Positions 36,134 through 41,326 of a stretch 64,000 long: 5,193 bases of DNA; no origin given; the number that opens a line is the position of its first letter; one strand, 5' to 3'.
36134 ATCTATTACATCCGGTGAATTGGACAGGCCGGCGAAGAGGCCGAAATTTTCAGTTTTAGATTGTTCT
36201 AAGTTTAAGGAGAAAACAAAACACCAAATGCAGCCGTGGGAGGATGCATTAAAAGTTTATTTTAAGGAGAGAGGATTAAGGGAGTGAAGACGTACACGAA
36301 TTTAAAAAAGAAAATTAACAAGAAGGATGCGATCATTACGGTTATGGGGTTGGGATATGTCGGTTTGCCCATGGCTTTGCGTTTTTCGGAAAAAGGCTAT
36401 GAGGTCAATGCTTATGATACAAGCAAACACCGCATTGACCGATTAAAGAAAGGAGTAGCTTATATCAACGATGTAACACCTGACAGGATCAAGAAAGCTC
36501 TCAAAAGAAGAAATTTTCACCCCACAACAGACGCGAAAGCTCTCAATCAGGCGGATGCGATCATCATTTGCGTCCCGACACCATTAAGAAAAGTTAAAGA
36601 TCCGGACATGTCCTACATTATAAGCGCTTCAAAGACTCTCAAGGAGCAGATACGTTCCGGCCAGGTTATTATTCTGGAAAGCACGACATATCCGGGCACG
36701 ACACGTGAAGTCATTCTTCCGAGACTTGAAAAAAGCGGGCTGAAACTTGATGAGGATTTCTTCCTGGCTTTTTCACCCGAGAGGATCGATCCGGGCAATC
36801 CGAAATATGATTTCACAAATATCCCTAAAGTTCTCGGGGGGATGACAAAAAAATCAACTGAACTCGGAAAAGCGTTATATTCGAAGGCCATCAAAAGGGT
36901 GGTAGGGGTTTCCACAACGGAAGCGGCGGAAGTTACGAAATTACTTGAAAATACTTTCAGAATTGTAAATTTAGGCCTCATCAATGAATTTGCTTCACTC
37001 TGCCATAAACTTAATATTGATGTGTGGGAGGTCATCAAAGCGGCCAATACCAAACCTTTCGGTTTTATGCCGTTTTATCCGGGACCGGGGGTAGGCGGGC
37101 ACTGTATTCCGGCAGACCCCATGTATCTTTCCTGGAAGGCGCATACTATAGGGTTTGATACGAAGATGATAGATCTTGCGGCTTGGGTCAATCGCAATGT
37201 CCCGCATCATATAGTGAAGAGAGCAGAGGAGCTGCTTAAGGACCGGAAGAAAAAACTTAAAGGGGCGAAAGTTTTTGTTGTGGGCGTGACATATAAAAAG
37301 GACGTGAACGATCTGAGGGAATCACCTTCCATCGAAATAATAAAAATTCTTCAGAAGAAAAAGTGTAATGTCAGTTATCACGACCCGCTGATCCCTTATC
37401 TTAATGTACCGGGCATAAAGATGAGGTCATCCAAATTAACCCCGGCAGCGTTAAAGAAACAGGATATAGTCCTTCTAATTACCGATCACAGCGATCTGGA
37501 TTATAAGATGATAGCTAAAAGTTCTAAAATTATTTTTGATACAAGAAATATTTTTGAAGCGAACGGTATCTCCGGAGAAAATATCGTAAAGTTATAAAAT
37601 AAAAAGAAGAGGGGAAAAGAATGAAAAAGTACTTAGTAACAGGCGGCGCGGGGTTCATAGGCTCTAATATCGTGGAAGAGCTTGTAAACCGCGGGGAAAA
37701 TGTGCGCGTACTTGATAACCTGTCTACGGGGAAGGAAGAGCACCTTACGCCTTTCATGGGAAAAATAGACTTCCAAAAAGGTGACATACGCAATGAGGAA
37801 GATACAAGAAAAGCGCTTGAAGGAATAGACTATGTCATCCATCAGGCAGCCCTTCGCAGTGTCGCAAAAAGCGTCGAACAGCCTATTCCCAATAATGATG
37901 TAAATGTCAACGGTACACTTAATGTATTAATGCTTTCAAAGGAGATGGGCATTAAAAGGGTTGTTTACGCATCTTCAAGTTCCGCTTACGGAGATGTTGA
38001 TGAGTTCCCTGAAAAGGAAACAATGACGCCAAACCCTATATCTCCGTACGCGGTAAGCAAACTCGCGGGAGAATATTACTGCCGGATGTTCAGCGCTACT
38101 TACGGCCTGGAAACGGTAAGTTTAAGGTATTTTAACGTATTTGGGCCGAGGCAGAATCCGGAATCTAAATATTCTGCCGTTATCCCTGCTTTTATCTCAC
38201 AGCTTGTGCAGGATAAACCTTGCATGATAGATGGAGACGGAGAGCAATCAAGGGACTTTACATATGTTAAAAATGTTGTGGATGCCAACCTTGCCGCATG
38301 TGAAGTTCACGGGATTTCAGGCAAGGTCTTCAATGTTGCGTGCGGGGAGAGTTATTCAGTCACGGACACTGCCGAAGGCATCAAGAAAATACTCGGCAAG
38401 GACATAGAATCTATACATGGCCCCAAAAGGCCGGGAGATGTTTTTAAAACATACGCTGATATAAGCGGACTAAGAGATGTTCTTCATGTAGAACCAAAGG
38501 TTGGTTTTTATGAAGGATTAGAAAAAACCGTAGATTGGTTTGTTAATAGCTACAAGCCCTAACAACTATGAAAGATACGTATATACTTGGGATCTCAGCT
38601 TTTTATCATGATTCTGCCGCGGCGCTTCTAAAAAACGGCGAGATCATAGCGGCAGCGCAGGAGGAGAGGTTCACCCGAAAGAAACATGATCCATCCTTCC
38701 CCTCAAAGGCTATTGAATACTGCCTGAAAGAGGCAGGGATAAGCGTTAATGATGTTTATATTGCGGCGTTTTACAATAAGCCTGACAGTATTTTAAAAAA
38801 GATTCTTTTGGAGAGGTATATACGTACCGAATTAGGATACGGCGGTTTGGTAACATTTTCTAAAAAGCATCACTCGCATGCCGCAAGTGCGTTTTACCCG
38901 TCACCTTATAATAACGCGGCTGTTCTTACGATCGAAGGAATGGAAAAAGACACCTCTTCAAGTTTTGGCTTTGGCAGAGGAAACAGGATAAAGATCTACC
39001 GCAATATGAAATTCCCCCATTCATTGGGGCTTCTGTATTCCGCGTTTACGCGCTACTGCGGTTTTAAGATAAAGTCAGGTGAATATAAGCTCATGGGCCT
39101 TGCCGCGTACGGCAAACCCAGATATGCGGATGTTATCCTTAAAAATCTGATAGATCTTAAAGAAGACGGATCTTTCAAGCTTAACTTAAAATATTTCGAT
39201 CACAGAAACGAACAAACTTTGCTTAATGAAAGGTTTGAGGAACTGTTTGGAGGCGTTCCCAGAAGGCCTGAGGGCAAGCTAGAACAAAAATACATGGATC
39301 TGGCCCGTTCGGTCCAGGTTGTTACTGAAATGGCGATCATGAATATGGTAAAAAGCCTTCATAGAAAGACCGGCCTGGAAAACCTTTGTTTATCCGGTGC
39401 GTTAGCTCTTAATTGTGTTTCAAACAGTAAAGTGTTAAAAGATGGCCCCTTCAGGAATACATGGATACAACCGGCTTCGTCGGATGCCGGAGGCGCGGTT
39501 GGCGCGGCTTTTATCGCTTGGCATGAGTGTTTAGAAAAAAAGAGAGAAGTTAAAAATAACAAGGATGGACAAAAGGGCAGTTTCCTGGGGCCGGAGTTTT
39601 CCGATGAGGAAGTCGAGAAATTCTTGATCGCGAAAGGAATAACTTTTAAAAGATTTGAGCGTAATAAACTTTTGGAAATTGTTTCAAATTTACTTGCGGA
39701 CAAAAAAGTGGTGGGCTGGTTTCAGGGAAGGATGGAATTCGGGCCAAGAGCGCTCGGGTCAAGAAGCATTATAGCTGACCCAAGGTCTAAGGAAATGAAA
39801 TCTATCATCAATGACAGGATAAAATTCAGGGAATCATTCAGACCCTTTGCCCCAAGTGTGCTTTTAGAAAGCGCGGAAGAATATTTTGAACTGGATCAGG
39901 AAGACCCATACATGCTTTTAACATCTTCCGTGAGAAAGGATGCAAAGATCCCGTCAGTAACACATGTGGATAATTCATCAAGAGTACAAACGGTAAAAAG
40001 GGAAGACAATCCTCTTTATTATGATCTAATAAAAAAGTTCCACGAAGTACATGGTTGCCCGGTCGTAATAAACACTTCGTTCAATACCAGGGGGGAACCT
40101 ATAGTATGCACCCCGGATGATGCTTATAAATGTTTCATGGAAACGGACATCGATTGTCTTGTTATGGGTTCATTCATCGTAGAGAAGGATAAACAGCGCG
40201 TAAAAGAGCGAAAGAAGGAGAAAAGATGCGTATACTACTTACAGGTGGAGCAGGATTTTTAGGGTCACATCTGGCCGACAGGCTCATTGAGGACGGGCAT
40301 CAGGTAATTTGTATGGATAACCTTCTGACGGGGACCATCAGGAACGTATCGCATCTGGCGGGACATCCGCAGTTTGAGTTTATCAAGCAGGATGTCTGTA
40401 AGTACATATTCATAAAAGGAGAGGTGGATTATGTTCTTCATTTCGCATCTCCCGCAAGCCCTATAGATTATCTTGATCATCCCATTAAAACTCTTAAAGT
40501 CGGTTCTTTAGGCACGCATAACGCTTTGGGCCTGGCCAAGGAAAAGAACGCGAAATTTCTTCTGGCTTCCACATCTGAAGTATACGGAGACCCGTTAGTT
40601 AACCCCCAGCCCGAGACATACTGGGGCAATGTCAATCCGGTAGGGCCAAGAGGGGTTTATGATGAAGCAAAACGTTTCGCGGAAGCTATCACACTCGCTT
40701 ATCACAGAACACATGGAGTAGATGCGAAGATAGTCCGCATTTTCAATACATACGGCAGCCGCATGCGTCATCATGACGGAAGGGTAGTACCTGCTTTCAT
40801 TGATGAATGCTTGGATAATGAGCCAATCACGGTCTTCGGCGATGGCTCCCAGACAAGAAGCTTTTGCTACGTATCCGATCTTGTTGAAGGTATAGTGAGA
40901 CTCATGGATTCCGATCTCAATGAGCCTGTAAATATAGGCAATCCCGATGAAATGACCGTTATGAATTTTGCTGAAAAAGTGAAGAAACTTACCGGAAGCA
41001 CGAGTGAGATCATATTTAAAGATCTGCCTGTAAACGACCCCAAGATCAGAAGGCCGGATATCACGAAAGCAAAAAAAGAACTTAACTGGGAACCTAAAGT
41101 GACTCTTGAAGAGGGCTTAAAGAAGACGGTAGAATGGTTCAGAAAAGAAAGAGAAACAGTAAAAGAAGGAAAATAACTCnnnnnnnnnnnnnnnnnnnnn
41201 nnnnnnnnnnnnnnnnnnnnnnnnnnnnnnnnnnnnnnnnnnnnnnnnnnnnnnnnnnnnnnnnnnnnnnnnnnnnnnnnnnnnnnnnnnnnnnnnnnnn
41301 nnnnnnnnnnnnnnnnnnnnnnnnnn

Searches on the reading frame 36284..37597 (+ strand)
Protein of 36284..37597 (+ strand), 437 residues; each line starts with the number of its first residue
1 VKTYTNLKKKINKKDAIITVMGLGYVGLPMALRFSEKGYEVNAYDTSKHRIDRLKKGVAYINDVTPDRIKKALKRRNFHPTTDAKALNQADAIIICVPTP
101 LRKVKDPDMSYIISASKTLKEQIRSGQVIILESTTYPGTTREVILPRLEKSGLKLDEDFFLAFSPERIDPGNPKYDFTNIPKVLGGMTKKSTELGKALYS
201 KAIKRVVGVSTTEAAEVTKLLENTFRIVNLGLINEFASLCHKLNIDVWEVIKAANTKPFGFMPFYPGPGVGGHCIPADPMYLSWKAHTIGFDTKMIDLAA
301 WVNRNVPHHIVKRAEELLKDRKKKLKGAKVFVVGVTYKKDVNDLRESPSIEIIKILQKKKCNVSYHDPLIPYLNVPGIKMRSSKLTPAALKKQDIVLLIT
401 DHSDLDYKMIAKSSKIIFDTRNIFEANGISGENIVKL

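Call 7: search_protein_families(library=pfam, proteins=[window:36284-37597:+], max_evalue=0.001)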
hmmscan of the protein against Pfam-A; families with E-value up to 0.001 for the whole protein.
window:36284-37597:+ (437 aa): 7 families
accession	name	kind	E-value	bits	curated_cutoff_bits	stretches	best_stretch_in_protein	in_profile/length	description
PF03721.20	UDPG_MGDP_dh_N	-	1.6e-45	155.4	27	1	18-193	3-181/187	UDP-glucose/GDP-mannose dehydrogenase family, NAD binding domain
PF00984.24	UDPG_MGDP_dh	-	6.9e-31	106.7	25.4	1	213-304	1-93/94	UDP-glucose/GDP-mannose dehydrogenase family, central domain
PF03720.21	UDPG_MGDP_dh_C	-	4.9e-24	85.1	30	1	332-425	2-102/103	UDP-glucose/GDP-mannose dehydrogenase family, UDP binding domain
PF03446.21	NAD_binding_2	-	4.7e-12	46.6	21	1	18-144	2-104/161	NAD binding domain of 6-phosphogluconate dehydrogenase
PF02737.24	3HCDH_N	-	1.4e-05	25.5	22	1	18-98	2-87/180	3-hydroxyacyl-CoA dehydrogenase, NAD binding domain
PF02558.23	ApbA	-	0.00021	21.4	22.2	1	18-98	1-75/150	Ketopantoate reductase PanE/ApbA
PF03807.23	F420_oxidored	-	0.0007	20.6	21.6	0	18-99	2-69/94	NADP oxidoreductase coenzyme F420-dependent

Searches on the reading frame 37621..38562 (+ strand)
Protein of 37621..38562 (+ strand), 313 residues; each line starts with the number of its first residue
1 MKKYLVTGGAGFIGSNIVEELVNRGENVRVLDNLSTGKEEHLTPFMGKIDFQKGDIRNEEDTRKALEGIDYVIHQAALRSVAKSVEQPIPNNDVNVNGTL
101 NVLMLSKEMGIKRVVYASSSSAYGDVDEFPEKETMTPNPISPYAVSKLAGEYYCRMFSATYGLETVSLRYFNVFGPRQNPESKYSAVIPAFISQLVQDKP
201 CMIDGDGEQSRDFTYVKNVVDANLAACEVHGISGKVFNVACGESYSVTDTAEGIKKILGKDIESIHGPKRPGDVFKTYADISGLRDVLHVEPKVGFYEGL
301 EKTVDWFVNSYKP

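Call 7: search_protein_families(library=pfam, proteins=[window:37621-38562:+], max_evalue=0.001)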
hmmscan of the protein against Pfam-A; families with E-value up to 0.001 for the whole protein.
window:37621-38562:+ (313 aa): 10 families
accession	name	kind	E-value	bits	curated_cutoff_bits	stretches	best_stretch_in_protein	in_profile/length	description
PF01370.27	Epimerase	-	8.8e-67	225.4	20.9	1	5-240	2-240/240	NAD dependent epimerase/dehydratase family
PF16363.11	GDP_Man_Dehyd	-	1.1e-55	189.8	27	1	5-303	1-332/332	GDP-mannose 4,6 dehydratase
PF01073.25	3Beta_HSD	-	8e-35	120.7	22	1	5-250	1-251/280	3-beta hydroxysteroid dehydrogenase/isomerase family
PF02719.21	Polysacc_synt_2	-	4.3e-20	72.5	20.2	1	5-263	2-252/293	Polysaccharide biosynthesis protein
PF07993.18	NAD_binding_4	-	4.8e-14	52.6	20.1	1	6-184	1-218/258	Male sterility protein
PF04321.23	RmlD_sub_bind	-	1.2e-12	47.9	27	1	3-258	2-231/287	RmlD substrate binding domain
PF13460.12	NAD_binding_10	-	1e-11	45.5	27.2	1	8-155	1-132/184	NAD(P)H-binding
PF05368.20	NmrA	-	6.8e-06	26.3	27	1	2-123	3-111/298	NmrA-like family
PF00106.31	adh_short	-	0.00014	21.8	26.6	1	4-69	3-71/195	short chain dehydrogenase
PF08659.16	KR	-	0.00093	19.6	22.6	0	4-76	3-89/180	KR domain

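Call 63: search_protein_families(library=ncbifam, proteins=[window:37621-38562:+], max_evalue=0.00001)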
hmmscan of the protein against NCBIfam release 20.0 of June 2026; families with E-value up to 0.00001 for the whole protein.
window:37621-38562:+ (313 aa): 31 families (the best 25 are shown)
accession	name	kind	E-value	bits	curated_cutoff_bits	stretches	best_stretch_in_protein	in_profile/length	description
NF011728.1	PRK15181.1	equivalog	3e-72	243.5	760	1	2-310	16-340/348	Vi polysaccharide biosynthesis UDP-N-acetylglucosaminuronic acid C-4 epimerase TviC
TIGR01179.1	galE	equivalog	3.6e-55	187.1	262.3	1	4-307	2-325/332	UDP-glucose 4-epimerase GalE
TIGR04180.1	EDH_00030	hypoth_equivalog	5.2e-53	180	475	1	5-293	2-295/297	NAD-dependent 4,6-dehydratase LegB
TIGR01181.1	dTDP_gluc_dehyt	equivalog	6.3e-50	170.1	365.1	1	3-309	1-313/321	dTDP-glucose 4,6-dehydratase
TIGR02197.1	heptose_epim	equivalog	5.9e-43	147.2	274.6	1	5-308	2-314/316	ADP-glyceromanno-heptose 6-epimerase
NF007956.0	PRK10675.1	subfamily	5.8e-36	124.3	394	1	4-284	3-306/338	UDP-glucose 4-epimerase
NF008360.0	PRK11150.1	equivalog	3.3e-30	105.3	452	1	5-306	3-305/310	ADP-glyceromanno-heptose 6-epimerase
NF007582.0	PRK10217.1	equivalog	1.3e-25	90.3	698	1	1-308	1-332/355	dTDP-glucose 4,6-dehydratase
NF007490.0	PRK10084.1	subfamily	1.3e-24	86.9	649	1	3-309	2-336/361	dTDP-glucose 4,6-dehydratase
TIGR03466.1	HpnA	hypoth_equivalog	2.7e-23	82.4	367.65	1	3-259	2-247/327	hopanoid-associated sugar epimerase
NF052578.1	StrlDmthSdmBMthl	equivalog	5.6e-23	82.2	600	1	5-260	4-247/328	sterol demethylase protein SdmB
NF042422.1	oxyalk_red_OleD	equivalog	5.2e-22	78.6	580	1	3-251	2-243/329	2-alkyl-3-oxoalkanoate reductase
NF047922.1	GDPFucSynFcl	equivalog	8.1e-21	74.8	500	1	95-310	81-304/308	GDP-L-fucose synthase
NF042423.1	oxyalk_red_Shew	equivalog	6.2e-18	64.9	580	1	2-228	9-222/331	2-alkyl-3-oxoalkanoate reductase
NF008872.0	PRK11908.1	equivalog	7.6e-17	61.4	294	1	1-258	1-271/349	bifunctional UDP-4-keto-pentose/UDP-xylose synthase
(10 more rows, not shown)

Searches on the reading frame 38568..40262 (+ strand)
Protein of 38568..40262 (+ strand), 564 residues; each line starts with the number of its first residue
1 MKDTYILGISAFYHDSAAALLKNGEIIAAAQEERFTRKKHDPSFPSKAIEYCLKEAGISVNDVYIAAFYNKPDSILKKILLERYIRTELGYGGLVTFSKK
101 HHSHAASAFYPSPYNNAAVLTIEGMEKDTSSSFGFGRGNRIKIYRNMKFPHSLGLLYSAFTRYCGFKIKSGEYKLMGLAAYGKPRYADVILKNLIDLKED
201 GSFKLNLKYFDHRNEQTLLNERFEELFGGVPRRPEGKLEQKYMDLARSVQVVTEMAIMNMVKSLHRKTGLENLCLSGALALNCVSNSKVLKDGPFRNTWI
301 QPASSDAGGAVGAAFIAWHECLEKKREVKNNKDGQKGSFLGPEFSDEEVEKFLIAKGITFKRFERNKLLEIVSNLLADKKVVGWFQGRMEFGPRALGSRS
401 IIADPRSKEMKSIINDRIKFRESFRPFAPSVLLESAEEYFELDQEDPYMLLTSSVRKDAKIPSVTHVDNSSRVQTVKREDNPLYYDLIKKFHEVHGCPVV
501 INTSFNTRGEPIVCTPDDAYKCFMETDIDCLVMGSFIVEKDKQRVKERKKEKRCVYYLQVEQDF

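Call 4: search_protein_families(library=pfam, proteins=[window:38568-40262:+], max_evalue=0.01)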
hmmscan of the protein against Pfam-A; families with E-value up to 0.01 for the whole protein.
window:38568-40262:+ (564 aa): 3 families
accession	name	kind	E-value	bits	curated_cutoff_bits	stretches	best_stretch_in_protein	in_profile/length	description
PF02543.21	Carbam_trans_N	-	3.2e-78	264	24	2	95-314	127-345/346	Carbamoyltransferase N-terminus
PF16861.10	Carbam_trans_C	-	1.7e-75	252.7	27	1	374-540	2-170/170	Carbamoyltransferase C-terminus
PF01300.24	Sua5_yciO_yrdC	-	0.0099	15.8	25.1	0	461-538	88-157/178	Telomere recombination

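Call 6: search_protein_families(library=ncbifam, proteins=[window:38568-40262:+], max_evalue=0.01)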
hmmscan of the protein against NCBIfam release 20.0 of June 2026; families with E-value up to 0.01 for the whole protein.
window:38568-40262:+ (564 aa): 1 family
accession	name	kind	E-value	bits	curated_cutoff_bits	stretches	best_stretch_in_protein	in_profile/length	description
NF041651.1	nodul_NodU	equivalog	4.2e-45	154.5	1000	1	246-519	275-534/556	nodulation protein NodU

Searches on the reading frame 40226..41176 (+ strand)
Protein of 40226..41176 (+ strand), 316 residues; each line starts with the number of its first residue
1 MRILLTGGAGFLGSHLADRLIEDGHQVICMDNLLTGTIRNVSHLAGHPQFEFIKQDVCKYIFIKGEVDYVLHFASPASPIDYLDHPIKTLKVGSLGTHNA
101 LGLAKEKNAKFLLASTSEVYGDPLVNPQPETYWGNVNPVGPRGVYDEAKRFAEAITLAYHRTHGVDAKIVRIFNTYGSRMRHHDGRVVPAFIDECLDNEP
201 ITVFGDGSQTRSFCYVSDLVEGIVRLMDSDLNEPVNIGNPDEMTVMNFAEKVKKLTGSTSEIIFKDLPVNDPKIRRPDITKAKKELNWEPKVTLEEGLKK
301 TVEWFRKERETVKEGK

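Call 4: search_protein_families(library=pfam, proteins=[window:40226-41176:+], max_evalue=0.01)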
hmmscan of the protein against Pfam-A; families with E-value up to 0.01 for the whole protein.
window:40226-41176:+ (316 aa): 7 families
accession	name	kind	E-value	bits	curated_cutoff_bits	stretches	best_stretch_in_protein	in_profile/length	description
PF16363.11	GDP_Man_Dehyd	-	7.6e-53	180.5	27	1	4-301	1-332/332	GDP-mannose 4,6 dehydratase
PF01370.27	Epimerase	-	1.1e-50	172.8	20.9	1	3-238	1-240/240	NAD dependent epimerase/dehydratase family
PF04321.23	RmlD_sub_bind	-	3.4e-12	46.5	27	1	1-260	1-235/287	RmlD substrate binding domain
PF01073.25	3Beta_HSD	-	1.1e-07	31.6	22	1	5-220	2-222/280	3-beta hydroxysteroid dehydrogenase/isomerase family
PF02719.21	Polysacc_synt_2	-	1.4e-07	31.5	20.2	1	139-261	132-252/293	Polysaccharide biosynthesis protein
PF07993.18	NAD_binding_4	-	1.4e-07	31.4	20.1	1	64-173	86-205/258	Male sterility protein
PF00106.31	adh_short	-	0.0057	16.6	26.6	1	3-62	3-63/195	short chain dehydrogenase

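Call 6: search_protein_families(library=ncbifam, proteins=[window:40226-41176:+], max_evalue=0.01)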
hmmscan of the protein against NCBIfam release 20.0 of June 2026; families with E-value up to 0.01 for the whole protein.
window:40226-41176:+ (316 aa): 27 families (the best 25 are shown)
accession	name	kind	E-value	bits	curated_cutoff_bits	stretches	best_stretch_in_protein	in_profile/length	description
TIGR01181.1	dTDP_gluc_dehyt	equivalog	3.7e-46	157.7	365.1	1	2-313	1-319/321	dTDP-glucose 4,6-dehydratase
TIGR01179.1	galE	equivalog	3.7e-34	118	262.3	1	2-309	1-329/332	UDP-glucose 4-epimerase GalE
NF008872.0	PRK11908.1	equivalog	1.3e-30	106.7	294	1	2-311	3-341/349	bifunctional UDP-4-keto-pentose/UDP-xylose synthase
TIGR04180.1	EDH_00030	hypoth_equivalog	1.3e-30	106.5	475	1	3-291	1-295/297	NAD-dependent 4,6-dehydratase LegB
NF011728.1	PRK15181.1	equivalog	3.8e-30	105.1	760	1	2-311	17-343/348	Vi polysaccharide biosynthesis UDP-N-acetylglucosaminuronic acid C-4 epimerase TviC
NF005998.1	PRK08125.1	equivalog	5.9e-28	97.6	777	1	2-305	317-649/649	bifunctional UDP-4-amino-4-deoxy-L-arabinose formyltransferase/UDP-glucuronic acid oxidase ArnA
NF007490.0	PRK10084.1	subfamily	2e-27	96.1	649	1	1-313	1-342/361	dTDP-glucose 4,6-dehydratase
NF007582.0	PRK10217.1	equivalog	4e-27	95.2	698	1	2-308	3-334/355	dTDP-glucose 4,6-dehydratase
TIGR02197.1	heptose_epim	equivalog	6.7e-24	84.6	274.6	1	3-306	1-314/316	ADP-glyceromanno-heptose 6-epimerase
NF007956.0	PRK10675.1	subfamily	4.2e-19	68.9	394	1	1-308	1-332/338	UDP-glucose 4-epimerase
NF047922.1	GDPFucSynFcl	equivalog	6.3e-19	68.6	500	1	148-310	137-306/308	GDP-L-fucose synthase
TIGR02622.1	CDP_4_6_dhtase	equivalog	6.1e-15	55.2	278.45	1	2-309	6-334/352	CDP-glucose 4,6-dehydratase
TIGR01472.1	gmd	equivalog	3.2e-12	46.3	415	1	89-259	103-271/342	GDP-mannose 4,6-dehydratase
NF041015.1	UDPsulfquin_syn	equivalog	3.7e-11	42.6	575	2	1-43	1-41/384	UDP-sulfoquinovose synthase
TIGR01777.1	yfcH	hypoth_equivalog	3.8e-10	39.8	207.35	2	204-256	188-241/292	TIGR01777 family oxidoreductase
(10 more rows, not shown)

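Call 49: search_solved_structures(query=window:40226-41176:+, max_evalue=1e-20)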
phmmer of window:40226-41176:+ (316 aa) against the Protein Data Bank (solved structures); distinct sequences matched with E-value up to 1e-20: 60.
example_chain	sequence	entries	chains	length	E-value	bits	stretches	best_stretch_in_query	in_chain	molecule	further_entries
4gll_A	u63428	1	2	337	1.4e-115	389.1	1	2-310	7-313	UDP-glucuronic acid decarboxylase 1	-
2b69_A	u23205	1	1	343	1.4e-115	389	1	2-310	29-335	UDP-glucuronate decarboxylase 1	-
4m55_A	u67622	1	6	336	6.8e-115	386.8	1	2-310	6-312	UDP-glucuronic acid decarboxylase 1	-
4lk3_A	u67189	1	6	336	9.3e-115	386.3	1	2-310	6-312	UDP-glucuronic acid decarboxylase 1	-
4zrm_A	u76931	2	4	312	1.5e-49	172.1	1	1-308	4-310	UDP-glucose 4-epimerase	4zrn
8vr2_A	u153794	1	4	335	5e-44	153.9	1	2-306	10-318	NAD-dependent epimerase/dehydratase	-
8rdg_A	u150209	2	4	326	9.2e-43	149.8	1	1-307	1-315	SDR family NAD(P)-dependent oxidoreductase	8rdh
8rdi_A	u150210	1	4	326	3.3e-42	148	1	1-307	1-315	SDR family NAD(P)-dependent oxidoreductase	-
6bwl_A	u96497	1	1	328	8.9e-40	140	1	1-312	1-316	Pal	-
7ys8_A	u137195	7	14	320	7.3e-38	133.7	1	1-308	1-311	UDP-glucose 4-epimerase | UDP-glucose 4-epimerase along with EC 5.1.3.2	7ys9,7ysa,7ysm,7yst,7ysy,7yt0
6bi4_A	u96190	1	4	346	2.1e-37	132.1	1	1-311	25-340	dTDP-glucose 4,6-dehydratase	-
3icp_A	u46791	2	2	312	2e-35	125.7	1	1-308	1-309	NAD-dependent epimerase/dehydratase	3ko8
6dnt_A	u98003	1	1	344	2.4e-34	122.1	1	3-308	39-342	NAD-dependent epimerase/dehydratase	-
6zl6_A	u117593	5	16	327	3.8e-33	118.2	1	1-306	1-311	Epimerase domain-containing protein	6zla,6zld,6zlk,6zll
2hun_A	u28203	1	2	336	5.5e-33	117.7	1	1-308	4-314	336aa long hypothetical dTDP-glucose 4,6-dehydratase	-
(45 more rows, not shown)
